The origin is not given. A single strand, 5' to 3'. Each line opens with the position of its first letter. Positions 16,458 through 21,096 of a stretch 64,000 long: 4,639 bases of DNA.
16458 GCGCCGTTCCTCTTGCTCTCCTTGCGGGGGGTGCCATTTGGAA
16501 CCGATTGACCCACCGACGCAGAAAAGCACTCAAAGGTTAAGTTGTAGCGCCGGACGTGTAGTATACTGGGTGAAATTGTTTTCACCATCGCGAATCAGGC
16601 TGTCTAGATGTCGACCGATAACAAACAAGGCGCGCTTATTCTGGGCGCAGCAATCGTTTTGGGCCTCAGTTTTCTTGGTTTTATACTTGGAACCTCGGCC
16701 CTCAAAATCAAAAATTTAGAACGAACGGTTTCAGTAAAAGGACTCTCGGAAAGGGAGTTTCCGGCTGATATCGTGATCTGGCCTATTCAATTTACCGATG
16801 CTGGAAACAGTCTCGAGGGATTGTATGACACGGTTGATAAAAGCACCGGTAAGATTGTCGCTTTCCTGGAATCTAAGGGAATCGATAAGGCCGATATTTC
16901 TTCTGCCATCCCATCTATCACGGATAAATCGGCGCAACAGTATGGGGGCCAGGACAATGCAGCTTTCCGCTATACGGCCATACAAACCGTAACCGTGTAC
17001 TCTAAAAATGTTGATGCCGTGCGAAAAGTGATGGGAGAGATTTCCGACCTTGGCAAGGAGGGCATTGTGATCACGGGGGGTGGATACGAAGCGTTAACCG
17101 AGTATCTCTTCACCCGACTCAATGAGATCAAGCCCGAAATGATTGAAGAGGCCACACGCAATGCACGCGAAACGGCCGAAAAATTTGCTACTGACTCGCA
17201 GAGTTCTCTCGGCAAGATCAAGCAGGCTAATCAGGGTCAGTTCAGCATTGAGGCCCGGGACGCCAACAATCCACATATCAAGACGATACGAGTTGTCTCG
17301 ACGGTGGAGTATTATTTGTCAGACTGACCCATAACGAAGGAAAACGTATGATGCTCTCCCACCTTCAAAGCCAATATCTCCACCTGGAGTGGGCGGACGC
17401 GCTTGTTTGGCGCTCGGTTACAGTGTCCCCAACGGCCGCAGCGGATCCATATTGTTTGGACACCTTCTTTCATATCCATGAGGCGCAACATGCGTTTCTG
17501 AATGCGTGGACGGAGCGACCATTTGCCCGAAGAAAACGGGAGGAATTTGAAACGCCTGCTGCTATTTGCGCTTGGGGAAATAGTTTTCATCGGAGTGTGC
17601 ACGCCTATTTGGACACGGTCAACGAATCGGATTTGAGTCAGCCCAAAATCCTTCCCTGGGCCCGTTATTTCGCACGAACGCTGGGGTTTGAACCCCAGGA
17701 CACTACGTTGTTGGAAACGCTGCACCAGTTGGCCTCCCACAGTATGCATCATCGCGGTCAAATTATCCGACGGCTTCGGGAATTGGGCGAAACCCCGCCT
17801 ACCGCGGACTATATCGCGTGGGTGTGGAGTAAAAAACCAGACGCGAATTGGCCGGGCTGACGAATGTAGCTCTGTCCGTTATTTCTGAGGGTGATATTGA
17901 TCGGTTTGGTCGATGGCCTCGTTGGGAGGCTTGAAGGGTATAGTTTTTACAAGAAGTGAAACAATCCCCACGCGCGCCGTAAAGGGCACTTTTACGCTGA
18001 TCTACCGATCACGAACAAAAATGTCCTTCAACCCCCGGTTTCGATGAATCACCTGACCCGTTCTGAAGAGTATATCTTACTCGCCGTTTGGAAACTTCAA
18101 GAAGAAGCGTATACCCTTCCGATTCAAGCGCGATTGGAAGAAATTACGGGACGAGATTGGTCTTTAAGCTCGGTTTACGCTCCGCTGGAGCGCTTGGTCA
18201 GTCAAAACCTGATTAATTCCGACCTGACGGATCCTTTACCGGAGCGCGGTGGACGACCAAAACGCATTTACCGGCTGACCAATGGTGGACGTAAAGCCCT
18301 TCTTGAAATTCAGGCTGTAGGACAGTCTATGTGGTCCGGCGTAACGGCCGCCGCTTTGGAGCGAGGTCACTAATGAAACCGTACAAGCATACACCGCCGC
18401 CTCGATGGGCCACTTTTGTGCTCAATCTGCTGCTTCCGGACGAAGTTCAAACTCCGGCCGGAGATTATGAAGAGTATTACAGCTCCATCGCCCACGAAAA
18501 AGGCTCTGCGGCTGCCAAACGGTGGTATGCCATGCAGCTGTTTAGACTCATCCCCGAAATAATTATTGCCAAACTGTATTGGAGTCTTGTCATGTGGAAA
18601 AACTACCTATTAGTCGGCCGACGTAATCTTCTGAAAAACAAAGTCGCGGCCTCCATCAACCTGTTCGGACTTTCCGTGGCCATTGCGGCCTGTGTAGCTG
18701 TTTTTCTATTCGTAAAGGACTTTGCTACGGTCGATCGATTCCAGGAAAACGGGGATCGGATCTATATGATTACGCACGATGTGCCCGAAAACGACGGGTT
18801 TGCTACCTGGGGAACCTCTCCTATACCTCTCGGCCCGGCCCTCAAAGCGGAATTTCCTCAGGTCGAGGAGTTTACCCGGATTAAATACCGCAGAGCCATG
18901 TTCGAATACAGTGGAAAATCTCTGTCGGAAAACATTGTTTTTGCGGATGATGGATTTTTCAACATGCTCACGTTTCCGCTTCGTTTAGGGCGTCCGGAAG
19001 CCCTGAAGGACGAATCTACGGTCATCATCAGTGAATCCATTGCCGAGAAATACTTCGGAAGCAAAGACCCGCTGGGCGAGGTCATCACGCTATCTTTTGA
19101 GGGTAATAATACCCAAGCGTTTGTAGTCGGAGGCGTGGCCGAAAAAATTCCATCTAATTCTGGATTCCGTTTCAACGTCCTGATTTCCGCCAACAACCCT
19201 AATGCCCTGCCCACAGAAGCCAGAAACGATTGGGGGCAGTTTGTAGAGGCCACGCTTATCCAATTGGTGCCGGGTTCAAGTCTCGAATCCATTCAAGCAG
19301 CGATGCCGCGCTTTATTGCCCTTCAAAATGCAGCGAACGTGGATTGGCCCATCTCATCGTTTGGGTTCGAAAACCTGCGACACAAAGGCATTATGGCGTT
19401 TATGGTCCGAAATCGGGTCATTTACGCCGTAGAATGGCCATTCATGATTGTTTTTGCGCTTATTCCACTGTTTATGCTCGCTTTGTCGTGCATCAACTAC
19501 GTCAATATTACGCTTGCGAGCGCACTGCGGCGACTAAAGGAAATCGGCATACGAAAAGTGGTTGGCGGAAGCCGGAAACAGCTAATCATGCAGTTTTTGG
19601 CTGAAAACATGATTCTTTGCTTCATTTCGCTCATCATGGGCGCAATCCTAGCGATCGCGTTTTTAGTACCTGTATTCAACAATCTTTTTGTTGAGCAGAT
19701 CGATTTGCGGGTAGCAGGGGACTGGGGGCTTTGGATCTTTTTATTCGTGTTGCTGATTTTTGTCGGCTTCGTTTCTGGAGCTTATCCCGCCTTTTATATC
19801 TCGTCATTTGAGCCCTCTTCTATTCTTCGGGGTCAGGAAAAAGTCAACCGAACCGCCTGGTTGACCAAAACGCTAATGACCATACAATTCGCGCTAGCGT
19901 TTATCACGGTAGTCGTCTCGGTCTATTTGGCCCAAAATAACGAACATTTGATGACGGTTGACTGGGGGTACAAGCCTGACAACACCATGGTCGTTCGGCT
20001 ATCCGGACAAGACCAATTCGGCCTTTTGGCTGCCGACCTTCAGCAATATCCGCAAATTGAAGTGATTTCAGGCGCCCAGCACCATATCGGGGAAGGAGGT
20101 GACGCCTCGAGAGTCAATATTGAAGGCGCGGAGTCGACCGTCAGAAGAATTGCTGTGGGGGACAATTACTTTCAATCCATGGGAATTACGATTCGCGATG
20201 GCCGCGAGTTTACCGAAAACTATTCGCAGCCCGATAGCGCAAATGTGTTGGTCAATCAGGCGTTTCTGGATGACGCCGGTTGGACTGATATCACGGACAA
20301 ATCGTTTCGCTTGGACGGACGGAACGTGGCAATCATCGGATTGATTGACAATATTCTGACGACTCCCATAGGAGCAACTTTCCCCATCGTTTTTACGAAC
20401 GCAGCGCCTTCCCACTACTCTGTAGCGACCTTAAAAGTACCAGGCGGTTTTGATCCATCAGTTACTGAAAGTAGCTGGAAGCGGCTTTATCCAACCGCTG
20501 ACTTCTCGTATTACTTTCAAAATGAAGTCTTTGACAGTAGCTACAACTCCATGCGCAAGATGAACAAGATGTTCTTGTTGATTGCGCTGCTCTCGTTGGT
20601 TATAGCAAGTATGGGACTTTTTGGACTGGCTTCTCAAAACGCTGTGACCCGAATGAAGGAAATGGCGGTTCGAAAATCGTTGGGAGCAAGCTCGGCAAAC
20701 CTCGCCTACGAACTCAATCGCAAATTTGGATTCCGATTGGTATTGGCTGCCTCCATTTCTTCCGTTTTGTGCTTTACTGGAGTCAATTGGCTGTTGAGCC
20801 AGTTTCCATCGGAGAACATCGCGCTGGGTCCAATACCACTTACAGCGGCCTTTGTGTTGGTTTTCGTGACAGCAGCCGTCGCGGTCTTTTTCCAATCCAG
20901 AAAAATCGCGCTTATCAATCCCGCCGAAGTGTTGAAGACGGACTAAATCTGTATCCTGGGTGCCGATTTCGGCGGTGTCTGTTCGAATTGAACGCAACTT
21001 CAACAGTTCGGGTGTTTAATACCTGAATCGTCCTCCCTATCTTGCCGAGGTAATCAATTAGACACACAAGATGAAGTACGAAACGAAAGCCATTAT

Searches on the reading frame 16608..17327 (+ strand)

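Call 26: search_protein_families(library=pfam, proteins=[window:16608-17327:+], max_evalue=0.00001)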
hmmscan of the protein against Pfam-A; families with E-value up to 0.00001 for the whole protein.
window:16608-17327:+ (239 aa): 1 family
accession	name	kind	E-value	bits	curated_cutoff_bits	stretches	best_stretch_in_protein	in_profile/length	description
PF04402.19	SIMPL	-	1.2e-19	71.9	25.2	1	41-214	1-165/205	Protein of unknown function (DUF541)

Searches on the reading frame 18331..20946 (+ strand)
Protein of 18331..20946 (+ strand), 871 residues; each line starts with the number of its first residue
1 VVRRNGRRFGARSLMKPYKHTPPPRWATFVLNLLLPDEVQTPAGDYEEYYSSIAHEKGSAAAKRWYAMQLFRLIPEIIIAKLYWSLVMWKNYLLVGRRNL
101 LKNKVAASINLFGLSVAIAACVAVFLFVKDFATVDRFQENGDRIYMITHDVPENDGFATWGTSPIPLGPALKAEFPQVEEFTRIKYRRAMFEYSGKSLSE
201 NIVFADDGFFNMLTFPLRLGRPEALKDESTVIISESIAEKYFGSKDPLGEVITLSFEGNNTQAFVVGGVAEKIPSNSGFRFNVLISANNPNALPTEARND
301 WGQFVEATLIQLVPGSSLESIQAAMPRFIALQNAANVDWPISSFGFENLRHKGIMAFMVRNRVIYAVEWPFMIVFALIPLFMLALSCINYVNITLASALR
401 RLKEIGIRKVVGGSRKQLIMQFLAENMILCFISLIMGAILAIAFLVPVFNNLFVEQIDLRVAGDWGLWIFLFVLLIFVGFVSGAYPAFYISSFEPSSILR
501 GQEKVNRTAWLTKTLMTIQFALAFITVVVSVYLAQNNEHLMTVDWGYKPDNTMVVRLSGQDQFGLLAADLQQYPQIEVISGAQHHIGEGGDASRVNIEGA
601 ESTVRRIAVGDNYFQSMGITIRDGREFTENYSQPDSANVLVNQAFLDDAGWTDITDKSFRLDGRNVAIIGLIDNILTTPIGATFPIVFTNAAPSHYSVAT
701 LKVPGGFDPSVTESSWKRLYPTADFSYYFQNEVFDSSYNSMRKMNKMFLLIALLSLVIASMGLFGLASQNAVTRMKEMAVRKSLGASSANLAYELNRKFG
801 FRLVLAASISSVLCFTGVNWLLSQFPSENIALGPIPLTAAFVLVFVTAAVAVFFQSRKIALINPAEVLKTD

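Call 27: search_protein_families(library=pfam, proteins=[window:18331-20946:+], max_evalue=0.00001)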
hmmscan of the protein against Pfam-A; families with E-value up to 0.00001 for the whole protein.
window:18331-20946:+ (871 aa): 2 families
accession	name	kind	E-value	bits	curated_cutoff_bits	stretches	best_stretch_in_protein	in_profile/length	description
PF12704.14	MacB_PCD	-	8.2e-30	105.1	27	1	109-326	3-205/207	MacB-like periplasmic core domain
PF02687.27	FtsX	-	2.1e-22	79.8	25.5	2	377-495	2-120/120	FtsX-like permease C-terminal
